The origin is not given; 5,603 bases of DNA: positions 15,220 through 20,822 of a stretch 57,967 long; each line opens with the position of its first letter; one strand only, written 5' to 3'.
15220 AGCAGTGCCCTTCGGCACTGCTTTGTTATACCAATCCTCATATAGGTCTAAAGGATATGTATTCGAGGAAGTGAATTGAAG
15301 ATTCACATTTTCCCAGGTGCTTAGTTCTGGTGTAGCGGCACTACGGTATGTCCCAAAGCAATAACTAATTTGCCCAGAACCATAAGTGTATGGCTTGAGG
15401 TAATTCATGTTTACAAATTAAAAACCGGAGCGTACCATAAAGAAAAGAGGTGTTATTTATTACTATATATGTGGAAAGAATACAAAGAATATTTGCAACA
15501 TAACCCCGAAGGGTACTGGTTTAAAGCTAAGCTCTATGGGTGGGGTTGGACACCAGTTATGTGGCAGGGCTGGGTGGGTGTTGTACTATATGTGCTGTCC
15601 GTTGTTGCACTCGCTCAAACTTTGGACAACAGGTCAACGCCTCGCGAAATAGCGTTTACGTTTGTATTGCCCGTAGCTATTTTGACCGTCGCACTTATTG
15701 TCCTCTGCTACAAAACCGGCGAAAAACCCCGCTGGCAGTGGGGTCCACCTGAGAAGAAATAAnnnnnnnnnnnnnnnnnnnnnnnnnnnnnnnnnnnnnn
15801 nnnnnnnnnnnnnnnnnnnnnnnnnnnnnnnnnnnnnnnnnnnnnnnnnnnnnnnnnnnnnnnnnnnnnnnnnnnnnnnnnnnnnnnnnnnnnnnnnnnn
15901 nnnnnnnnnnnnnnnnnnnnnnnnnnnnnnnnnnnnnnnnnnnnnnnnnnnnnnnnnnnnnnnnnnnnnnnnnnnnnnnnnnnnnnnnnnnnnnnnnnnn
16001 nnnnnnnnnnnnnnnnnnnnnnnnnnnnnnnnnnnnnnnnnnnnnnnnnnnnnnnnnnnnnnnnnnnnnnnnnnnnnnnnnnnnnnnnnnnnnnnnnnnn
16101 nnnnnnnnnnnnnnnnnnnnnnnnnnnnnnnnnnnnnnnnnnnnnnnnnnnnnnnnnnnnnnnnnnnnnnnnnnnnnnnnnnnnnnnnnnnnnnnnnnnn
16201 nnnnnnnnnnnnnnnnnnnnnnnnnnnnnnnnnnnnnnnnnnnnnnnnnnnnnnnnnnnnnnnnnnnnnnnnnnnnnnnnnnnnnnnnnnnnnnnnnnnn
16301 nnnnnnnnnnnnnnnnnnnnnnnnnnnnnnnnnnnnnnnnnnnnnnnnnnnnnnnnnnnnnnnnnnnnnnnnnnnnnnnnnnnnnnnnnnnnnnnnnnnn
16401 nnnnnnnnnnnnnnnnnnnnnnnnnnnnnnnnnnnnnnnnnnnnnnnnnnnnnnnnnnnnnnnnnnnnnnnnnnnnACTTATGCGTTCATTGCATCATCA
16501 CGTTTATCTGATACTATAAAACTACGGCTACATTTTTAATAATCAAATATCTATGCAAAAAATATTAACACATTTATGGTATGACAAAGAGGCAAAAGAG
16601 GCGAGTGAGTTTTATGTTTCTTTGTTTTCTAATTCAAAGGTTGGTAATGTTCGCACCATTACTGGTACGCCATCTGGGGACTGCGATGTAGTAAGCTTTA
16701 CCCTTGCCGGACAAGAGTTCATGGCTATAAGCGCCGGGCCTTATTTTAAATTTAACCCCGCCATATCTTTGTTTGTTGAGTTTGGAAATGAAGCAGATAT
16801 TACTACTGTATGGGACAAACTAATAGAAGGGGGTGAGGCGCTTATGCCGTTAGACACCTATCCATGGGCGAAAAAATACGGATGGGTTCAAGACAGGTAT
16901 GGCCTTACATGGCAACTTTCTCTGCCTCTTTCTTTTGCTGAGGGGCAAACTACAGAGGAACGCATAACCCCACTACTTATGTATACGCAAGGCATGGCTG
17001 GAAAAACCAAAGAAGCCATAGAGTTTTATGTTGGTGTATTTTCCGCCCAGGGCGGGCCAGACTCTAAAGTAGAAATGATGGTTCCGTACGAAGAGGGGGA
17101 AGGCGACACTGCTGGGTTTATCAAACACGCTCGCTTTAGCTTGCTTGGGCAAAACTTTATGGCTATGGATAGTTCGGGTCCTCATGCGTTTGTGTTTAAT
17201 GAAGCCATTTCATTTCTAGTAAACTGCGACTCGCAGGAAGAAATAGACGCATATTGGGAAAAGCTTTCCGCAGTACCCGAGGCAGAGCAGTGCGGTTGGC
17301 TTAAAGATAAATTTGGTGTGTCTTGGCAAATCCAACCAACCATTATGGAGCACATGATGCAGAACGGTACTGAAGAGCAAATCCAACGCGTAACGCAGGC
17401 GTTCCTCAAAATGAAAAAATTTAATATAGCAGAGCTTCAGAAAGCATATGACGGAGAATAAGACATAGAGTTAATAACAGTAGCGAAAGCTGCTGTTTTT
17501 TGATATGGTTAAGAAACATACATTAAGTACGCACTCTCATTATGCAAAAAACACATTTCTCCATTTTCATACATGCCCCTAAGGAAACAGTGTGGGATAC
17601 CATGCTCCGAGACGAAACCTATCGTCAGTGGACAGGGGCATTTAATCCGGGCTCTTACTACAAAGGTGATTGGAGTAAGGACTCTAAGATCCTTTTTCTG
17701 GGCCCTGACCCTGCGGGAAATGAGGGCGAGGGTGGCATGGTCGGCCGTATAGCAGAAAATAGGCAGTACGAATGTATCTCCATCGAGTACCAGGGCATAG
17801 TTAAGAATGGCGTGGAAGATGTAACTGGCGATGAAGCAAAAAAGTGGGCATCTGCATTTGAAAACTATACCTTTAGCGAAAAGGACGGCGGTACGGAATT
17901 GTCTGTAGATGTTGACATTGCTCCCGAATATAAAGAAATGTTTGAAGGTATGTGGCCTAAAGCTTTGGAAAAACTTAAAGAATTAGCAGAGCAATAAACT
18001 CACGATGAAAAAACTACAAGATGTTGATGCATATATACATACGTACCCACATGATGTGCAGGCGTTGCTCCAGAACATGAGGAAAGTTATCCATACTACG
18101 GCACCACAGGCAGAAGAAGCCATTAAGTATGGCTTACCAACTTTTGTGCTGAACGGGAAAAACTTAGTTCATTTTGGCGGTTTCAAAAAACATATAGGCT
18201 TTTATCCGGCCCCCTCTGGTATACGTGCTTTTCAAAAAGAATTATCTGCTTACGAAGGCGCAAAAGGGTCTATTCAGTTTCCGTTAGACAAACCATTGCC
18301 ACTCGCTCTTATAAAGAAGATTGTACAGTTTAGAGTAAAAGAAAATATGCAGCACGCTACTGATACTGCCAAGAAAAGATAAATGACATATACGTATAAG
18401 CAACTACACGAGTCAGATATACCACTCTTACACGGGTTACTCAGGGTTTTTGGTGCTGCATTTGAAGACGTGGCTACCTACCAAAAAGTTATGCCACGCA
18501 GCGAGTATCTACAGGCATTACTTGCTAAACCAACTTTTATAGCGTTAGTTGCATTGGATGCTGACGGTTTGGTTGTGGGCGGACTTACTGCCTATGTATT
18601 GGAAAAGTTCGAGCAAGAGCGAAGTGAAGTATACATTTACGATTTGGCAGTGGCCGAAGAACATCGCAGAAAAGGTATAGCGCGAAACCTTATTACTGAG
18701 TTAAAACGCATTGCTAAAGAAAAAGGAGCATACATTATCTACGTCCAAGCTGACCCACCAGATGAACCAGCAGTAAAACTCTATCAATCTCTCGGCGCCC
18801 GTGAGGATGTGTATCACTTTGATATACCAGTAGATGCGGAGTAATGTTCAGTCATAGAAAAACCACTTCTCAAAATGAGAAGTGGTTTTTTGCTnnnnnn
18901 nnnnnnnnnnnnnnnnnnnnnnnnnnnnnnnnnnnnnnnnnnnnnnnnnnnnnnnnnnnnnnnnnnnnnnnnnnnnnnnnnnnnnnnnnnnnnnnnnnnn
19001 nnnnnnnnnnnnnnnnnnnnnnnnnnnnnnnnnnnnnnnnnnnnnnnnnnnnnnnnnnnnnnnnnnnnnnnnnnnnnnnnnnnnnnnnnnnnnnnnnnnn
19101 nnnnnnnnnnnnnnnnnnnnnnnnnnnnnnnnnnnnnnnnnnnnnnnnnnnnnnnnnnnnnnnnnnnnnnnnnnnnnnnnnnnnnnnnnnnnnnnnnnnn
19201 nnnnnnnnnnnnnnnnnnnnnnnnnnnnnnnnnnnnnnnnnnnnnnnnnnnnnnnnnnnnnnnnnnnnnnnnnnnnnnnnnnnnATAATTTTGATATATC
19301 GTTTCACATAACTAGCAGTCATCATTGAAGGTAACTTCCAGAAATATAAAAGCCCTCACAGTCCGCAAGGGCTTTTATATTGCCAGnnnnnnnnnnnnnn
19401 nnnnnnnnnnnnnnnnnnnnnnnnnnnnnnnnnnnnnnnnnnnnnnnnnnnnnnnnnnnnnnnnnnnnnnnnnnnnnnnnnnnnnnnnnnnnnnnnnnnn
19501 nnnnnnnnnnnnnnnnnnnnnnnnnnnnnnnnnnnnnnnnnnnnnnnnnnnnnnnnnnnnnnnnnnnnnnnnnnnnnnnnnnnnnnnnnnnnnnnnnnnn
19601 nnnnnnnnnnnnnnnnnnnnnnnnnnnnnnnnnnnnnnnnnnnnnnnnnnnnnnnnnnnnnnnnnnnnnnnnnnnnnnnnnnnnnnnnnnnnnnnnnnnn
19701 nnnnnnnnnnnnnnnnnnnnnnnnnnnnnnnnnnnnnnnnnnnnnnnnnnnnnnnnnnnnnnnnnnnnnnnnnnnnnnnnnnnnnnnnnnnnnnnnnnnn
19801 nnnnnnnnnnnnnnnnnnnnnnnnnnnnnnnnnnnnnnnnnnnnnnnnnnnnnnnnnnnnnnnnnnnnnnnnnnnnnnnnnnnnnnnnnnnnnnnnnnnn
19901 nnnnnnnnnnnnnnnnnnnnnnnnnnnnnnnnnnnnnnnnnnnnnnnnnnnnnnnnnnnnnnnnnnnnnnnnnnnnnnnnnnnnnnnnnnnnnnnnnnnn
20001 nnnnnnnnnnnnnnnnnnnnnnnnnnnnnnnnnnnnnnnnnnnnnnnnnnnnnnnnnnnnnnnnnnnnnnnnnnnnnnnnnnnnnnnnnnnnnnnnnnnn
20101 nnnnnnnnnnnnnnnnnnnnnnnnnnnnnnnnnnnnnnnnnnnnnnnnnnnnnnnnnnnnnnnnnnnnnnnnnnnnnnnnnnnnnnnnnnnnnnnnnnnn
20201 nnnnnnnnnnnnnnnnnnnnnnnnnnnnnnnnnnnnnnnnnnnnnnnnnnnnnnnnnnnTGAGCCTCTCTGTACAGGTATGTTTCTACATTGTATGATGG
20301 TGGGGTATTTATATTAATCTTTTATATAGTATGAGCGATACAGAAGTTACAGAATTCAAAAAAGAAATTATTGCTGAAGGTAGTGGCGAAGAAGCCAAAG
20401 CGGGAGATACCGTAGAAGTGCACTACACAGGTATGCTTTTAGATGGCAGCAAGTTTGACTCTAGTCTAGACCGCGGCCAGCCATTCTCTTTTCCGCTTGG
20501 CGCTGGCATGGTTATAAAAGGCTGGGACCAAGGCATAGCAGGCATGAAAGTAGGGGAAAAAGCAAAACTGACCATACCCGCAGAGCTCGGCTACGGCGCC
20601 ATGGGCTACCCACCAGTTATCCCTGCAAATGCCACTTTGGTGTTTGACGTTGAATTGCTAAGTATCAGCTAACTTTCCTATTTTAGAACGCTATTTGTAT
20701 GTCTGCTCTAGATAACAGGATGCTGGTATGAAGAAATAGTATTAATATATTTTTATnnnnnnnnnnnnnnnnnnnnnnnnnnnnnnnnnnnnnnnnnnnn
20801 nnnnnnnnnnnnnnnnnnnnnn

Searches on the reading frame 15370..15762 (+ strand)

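Call 48: search_protein_families(library=pfam, proteins=[window:15370-15762:+], max_evalue=0.01)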
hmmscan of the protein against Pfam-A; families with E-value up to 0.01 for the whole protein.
window:15370-15762:+ (130 aa): 1 family
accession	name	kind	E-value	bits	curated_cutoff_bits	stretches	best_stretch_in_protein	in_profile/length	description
PF20990.2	DUF2207_C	-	0.0062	16.7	33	1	37-122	122-192/247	Predicted membrane protein (DUF2207) C-terminal domain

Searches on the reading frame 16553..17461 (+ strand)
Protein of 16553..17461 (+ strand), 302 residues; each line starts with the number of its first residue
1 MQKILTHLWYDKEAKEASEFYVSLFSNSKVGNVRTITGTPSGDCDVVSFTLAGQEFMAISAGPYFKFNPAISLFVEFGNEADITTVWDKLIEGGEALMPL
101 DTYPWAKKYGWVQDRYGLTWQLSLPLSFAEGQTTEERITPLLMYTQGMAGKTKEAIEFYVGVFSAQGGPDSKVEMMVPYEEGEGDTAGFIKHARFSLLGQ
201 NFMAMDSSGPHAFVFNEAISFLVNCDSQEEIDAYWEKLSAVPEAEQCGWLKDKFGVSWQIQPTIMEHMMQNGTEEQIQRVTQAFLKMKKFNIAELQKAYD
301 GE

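Call 5: search_protein_families(library=pfam, proteins=[window:16553-17461:+], max_evalue=0.001)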
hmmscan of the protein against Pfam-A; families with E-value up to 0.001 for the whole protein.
window:16553-17461:+ (302 aa): 2 families
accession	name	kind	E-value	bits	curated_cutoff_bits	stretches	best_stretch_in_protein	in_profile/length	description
PF06983.19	3-dmu-9_3-mt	-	1.8e-70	235.2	24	2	2-122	1-115/116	3-demethylubiquinone-9 3-methyltransferase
PF00903.31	Glyoxalase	-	3.6e-05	24.6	20.6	0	70-122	68-121/121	Glyoxalase/Bleomycin resistance protein/Dioxygenase superfamily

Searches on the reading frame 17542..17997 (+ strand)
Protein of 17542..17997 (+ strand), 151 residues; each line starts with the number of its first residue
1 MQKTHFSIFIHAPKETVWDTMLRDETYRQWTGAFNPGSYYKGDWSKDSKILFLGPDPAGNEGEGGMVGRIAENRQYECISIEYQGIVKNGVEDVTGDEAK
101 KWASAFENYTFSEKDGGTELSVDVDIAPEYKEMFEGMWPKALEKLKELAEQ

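Call 5: search_protein_families(library=pfam, proteins=[window:17542-17997:+], max_evalue=0.001)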
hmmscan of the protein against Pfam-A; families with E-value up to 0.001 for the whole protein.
window:17542-17997:+ (151 aa): 1 family
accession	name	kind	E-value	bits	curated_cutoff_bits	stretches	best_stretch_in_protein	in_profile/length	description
PF08327.17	AHSA1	-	3.9e-06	27.5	22.1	1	12-150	2-125/125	Activator of Hsp90 ATPase homolog 1-like protein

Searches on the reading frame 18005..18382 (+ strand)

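Call 5: search_protein_families(library=pfam, proteins=[window:18005-18382:+], max_evalue=0.001)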
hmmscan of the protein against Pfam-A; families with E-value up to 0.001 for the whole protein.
window:18005-18382:+ (125 aa): 1 family
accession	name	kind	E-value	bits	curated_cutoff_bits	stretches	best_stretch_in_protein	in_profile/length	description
PF08818.16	DUF1801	-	4.1e-17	62.8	27.2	1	19-111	2-85/85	Domain of unknown function (DU1801)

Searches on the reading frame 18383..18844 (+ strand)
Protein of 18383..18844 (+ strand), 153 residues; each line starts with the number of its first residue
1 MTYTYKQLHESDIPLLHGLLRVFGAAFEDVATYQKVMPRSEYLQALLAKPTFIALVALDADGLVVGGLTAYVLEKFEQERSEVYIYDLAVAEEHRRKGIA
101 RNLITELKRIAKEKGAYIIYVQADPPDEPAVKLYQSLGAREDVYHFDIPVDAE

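Call 5: search_protein_families(library=pfam, proteins=[window:18383-18844:+], max_evalue=0.001)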
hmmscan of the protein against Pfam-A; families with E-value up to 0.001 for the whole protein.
window:18383-18844:+ (153 aa): 7 families
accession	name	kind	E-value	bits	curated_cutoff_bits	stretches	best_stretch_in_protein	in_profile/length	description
PF00583.31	Acetyltransf_1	-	1.5e-17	64.3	20.7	1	43-138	24-115/116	Acetyltransferase (GNAT) family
PF13508.13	Acetyltransf_7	-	3e-11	44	27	1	55-138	6-81/84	Acetyltransferase (GNAT) domain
PF13673.13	Acetyltransf_10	-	3.4e-08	33.9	23.6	1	29-138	9-106/128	Acetyltransferase (GNAT) domain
PF08445.16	FR47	-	6e-07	29.8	22.1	1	83-142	22-80/86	FR47-like protein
PF13527.13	Acetyltransf_9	-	1.5e-05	25.5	25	1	17-138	11-123/127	Acetyltransferase (GNAT) domain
PF24553.2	Rv0428c_C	-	7e-05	23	27.2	1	83-141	160-217/224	Probable histone acetyltransferase Rv0428c C-terminal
PF17013.11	Acetyltransf_15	-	8.5e-05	22.5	35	1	76-141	66-138/210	Putative acetyl-transferase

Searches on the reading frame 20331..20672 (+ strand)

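Call 5: search_protein_families(library=pfam, proteins=[window:20331-20672:+], max_evalue=0.001)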
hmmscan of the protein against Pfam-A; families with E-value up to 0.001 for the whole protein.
window:20331-20672:+ (113 aa): 1 family
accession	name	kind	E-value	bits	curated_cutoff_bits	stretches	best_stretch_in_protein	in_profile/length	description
PF00254.34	FKBP_C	-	1.2e-39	134.9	21.1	1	20-110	3-94/94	FKBP-type peptidyl-prolyl cis-trans isomerase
